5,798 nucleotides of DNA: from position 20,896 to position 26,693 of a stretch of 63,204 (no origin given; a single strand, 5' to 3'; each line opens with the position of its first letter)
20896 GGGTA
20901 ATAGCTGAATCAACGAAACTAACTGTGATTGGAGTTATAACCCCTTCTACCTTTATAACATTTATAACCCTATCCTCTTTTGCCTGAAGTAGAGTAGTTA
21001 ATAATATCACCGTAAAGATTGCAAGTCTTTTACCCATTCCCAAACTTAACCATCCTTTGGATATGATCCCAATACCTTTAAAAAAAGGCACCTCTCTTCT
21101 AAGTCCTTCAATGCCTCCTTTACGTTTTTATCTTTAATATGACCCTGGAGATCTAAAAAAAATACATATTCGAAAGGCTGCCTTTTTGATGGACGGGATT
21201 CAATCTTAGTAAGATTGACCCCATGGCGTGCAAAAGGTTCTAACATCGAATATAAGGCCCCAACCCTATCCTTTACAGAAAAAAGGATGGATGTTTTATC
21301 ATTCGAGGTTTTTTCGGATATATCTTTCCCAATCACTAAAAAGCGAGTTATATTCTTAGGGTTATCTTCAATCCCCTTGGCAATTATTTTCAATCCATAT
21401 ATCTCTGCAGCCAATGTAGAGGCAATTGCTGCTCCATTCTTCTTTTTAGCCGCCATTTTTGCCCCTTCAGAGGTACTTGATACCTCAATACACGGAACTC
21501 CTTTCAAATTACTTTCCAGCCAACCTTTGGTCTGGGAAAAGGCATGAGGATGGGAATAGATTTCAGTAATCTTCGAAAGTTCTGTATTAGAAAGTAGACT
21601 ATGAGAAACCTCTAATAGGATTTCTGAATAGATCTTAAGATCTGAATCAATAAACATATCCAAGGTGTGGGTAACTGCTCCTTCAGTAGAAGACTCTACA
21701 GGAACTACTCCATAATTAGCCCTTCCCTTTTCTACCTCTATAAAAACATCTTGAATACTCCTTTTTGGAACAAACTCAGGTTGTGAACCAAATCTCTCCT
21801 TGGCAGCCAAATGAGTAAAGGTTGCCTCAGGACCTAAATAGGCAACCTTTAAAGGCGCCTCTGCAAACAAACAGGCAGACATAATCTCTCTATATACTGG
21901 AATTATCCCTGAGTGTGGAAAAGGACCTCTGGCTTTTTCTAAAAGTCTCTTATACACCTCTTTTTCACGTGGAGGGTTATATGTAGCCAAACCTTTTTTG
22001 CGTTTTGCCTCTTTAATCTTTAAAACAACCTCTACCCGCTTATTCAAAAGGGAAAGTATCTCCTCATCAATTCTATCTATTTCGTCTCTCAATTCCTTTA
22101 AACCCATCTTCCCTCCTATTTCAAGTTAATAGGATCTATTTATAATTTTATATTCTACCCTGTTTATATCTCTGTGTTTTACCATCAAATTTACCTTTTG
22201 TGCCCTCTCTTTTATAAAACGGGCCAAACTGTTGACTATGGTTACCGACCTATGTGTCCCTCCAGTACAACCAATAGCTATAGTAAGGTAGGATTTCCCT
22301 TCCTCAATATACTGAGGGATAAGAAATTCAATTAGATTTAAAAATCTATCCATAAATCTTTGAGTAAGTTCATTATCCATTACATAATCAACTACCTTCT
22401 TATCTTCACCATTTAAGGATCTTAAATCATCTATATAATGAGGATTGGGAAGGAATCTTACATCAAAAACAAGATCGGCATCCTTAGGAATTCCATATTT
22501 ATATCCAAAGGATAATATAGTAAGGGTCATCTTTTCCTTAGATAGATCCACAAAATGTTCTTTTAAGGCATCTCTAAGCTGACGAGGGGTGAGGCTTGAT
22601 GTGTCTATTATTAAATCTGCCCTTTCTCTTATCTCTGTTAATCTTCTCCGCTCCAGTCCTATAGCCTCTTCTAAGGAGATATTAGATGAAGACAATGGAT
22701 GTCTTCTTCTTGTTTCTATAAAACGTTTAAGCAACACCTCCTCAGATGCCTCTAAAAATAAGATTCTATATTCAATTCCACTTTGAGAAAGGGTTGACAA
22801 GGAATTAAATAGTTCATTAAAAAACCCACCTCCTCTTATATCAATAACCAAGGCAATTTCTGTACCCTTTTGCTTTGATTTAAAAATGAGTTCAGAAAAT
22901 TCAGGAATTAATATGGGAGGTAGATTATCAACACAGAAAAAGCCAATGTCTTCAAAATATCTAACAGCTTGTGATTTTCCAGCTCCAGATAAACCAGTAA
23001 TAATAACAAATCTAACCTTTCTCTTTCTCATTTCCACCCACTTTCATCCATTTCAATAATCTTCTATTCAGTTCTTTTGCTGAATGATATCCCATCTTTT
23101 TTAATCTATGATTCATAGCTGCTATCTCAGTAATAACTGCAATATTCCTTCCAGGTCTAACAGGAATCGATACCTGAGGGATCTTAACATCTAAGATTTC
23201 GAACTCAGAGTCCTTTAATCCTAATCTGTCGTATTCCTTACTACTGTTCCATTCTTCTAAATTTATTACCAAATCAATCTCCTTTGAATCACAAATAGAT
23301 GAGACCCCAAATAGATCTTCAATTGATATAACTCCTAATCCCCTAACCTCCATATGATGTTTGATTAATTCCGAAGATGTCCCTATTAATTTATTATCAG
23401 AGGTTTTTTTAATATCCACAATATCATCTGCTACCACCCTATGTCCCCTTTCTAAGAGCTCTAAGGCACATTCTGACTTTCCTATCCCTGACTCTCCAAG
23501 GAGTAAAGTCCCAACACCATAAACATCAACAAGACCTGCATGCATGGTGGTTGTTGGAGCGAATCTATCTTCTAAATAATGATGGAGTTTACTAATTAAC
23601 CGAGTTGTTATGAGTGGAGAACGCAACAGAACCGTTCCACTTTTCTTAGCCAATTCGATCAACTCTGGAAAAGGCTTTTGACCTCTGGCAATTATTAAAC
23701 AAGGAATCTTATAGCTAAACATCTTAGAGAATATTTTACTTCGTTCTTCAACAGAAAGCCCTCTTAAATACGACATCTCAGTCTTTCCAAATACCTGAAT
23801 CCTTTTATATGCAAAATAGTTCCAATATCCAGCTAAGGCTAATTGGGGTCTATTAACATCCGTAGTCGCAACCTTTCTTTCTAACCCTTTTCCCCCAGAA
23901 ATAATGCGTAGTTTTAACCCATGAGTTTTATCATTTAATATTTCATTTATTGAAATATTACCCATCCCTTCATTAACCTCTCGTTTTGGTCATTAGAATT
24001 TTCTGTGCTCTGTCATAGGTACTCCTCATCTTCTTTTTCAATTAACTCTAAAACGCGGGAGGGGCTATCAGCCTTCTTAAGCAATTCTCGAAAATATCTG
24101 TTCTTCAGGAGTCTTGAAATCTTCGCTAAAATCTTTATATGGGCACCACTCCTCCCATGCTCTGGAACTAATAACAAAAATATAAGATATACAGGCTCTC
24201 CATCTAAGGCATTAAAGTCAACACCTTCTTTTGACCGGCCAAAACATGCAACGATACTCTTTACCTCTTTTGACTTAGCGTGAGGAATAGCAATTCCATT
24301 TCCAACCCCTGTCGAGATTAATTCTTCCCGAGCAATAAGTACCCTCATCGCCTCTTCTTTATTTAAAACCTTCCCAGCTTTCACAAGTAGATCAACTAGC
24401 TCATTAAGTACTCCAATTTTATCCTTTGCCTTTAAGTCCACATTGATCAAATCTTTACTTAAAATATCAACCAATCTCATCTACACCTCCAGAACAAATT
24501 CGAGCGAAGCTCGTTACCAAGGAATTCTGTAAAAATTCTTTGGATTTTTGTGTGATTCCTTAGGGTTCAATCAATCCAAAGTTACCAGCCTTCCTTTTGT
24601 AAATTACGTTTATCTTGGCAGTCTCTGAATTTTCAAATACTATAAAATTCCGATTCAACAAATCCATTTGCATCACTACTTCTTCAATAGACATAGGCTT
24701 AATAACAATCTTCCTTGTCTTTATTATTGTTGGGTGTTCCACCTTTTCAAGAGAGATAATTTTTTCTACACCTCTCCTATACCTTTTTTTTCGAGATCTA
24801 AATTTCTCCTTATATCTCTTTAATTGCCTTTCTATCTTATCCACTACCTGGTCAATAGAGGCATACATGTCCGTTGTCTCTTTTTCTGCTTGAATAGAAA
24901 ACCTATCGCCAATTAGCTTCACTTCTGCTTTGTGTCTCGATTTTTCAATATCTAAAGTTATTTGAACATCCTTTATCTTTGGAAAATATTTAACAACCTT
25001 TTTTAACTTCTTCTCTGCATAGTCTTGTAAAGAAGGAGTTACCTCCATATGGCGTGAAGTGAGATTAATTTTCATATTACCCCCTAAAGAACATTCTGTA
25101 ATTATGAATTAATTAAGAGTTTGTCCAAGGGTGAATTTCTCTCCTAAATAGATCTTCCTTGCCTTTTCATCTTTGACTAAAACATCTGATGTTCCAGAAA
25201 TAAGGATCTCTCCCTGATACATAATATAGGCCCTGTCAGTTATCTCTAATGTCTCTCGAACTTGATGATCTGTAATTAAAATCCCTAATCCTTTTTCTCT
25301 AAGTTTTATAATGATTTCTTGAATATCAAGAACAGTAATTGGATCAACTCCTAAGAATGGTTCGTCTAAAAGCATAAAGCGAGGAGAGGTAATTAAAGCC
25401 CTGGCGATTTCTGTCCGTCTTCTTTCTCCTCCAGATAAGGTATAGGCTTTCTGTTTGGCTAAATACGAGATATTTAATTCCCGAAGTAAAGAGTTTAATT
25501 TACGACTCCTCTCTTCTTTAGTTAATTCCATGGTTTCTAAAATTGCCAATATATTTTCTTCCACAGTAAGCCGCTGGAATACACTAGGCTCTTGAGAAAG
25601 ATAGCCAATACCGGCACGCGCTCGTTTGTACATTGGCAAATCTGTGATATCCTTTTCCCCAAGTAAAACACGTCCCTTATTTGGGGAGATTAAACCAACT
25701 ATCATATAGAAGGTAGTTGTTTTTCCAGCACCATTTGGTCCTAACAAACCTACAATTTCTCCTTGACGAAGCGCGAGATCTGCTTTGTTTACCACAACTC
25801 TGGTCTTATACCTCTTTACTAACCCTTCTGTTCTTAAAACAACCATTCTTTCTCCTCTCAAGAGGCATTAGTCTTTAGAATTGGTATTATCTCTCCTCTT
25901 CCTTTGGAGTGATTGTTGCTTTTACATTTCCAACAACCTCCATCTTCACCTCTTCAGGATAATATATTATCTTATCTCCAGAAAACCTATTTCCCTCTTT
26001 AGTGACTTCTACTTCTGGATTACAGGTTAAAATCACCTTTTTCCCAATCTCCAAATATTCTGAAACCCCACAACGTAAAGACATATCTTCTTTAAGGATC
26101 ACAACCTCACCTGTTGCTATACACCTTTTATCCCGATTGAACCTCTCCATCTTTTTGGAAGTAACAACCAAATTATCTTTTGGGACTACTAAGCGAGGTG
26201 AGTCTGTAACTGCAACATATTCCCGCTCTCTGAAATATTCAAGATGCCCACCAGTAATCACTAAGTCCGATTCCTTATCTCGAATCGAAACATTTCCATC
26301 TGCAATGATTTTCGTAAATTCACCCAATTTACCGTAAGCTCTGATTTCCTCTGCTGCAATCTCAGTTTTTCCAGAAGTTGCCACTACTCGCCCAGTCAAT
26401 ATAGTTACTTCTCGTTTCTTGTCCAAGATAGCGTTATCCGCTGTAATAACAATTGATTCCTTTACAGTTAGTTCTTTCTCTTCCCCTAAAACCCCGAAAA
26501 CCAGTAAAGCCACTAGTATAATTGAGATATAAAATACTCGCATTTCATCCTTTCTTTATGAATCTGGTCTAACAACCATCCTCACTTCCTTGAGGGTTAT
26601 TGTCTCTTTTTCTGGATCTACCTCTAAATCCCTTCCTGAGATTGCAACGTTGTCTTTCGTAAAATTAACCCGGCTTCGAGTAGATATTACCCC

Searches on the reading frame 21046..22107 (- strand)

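Call 46: search_protein_families(library=pfam, proteins=[window:21046-22107:-], max_evalue=0.0001)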
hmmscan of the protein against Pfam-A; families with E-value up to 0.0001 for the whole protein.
window:21046-22107:- (353 aa): 3 families
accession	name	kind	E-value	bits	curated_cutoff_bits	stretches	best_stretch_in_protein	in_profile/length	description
PF00800.23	PDT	-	8.5e-63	211.9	25.2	1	88-262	1-179/181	Prephenate dehydratase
PF01817.26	CM_2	-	1.2e-21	77.1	27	1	6-80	1-76/80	Chorismate mutase type II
PF01842.31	ACT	-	2.9e-14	52.9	27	1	272-337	1-65/66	ACT domain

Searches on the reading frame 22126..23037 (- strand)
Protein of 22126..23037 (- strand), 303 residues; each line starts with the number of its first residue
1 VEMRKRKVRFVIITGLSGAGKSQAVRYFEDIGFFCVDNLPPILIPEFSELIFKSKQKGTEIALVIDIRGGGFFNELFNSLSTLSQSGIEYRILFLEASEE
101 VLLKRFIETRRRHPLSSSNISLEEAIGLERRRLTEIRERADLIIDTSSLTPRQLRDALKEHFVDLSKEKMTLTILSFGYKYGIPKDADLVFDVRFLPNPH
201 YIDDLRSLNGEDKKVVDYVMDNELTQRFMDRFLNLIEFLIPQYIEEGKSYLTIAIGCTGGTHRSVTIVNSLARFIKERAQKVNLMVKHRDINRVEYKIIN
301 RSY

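Call 46: search_protein_families(library=pfam, proteins=[window:22126-23037:-], max_evalue=0.0001)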
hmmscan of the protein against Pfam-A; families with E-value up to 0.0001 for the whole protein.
window:22126-23037:- (303 aa): 2 families
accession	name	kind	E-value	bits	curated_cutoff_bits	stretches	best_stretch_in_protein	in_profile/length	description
PF03668.21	RapZ-like_N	-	1.7e-53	181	25.4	1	9-163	2-155/158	RapZ-like N-terminal domain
PF22740.1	PapZ_C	-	4e-48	163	27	1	170-291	1-120/121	RapZ C-terminal domain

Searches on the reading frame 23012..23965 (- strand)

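Call 12: search_protein_families(library=pfam, proteins=[window:23012-23965:-], max_evalue=0.001)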
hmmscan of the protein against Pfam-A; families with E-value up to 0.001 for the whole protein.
window:23012-23965:- (317 aa): 2 families
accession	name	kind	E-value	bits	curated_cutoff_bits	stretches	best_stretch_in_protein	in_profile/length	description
PF07475.17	Hpr_kinase_C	-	3.6e-70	235.4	33.3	1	134-302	2-170/171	HPr Serine kinase C-terminal domain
PF02603.21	Hpr_kinase_N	-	3.3e-41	140.6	24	1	4-131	1-125/125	HPr Serine kinase N terminus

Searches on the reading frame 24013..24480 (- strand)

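Call 12: search_protein_families(library=pfam, proteins=[window:24013-24480:-], max_evalue=0.001)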
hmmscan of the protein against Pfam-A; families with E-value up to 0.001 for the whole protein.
window:24013-24480:- (155 aa): 1 family
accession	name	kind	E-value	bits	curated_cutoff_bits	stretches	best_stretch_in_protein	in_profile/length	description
PF00359.27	PTS_EIIA_2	-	1.1e-39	136.2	27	1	6-149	2-143/144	Phosphoenolpyruvate-dependent sugar phosphotransferase system, EIIA 2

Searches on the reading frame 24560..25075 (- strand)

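Call 12: search_protein_families(library=pfam, proteins=[window:24560-25075:-], max_evalue=0.001)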
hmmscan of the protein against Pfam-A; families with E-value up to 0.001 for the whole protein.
window:24560-25075:- (171 aa): 2 families
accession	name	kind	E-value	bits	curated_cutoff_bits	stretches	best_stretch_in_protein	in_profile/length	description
PF02482.25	Ribosomal_S30AE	-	1.3e-26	93.5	23.7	1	3-92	1-87/88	Sigma 54 modulation protein / S30EA ribosomal protein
PF16321.10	Ribosom_S30AE_C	-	1.9e-23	82.4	25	1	113-168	2-57/57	Sigma 54 modulation/S30EA ribosomal protein C terminus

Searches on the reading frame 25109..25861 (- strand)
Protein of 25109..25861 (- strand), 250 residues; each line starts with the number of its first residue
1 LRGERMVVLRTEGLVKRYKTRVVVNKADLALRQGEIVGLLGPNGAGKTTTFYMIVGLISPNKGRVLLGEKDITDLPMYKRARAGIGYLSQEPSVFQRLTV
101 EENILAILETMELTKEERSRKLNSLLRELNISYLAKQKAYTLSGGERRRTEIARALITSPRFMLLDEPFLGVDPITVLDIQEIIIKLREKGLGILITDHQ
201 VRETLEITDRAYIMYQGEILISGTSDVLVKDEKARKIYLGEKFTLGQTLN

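Call 12: search_protein_families(library=pfam, proteins=[window:25109-25861:-], max_evalue=0.001)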
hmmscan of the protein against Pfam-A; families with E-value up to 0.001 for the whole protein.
window:25109-25861:- (250 aa): 2 families
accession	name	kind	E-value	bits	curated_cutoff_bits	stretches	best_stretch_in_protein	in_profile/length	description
PF00005.33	ABC_tran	-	2.9e-37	128.8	25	1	25-169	2-136/137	ABC transporter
PF13304.12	AAA_21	-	0.00015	22.4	27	0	36-57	1-22/304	AAA domain, putative AbiEii toxin, Type IV TA system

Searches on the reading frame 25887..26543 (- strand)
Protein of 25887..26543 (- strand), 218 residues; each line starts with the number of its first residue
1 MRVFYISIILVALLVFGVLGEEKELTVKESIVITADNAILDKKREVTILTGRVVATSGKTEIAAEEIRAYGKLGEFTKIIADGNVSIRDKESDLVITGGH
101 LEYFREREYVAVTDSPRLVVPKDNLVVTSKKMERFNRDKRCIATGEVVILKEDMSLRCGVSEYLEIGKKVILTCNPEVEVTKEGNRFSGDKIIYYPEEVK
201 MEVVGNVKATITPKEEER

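Call 12: search_protein_families(library=pfam, proteins=[window:25887-26543:-], max_evalue=0.001)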
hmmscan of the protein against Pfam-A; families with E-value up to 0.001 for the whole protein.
window:25887-26543:- (218 aa): 2 families
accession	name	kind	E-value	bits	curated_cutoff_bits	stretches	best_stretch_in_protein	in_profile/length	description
PF03968.19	LptD_N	-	1e-12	48.7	20.4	1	33-132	2-105/113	LptA/(LptD N-terminal domain) LPS transport protein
PF06835.18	LptC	-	0.0003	20.9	21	0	29-61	83-115/175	Lipopolysaccharide-assembly, LptC-related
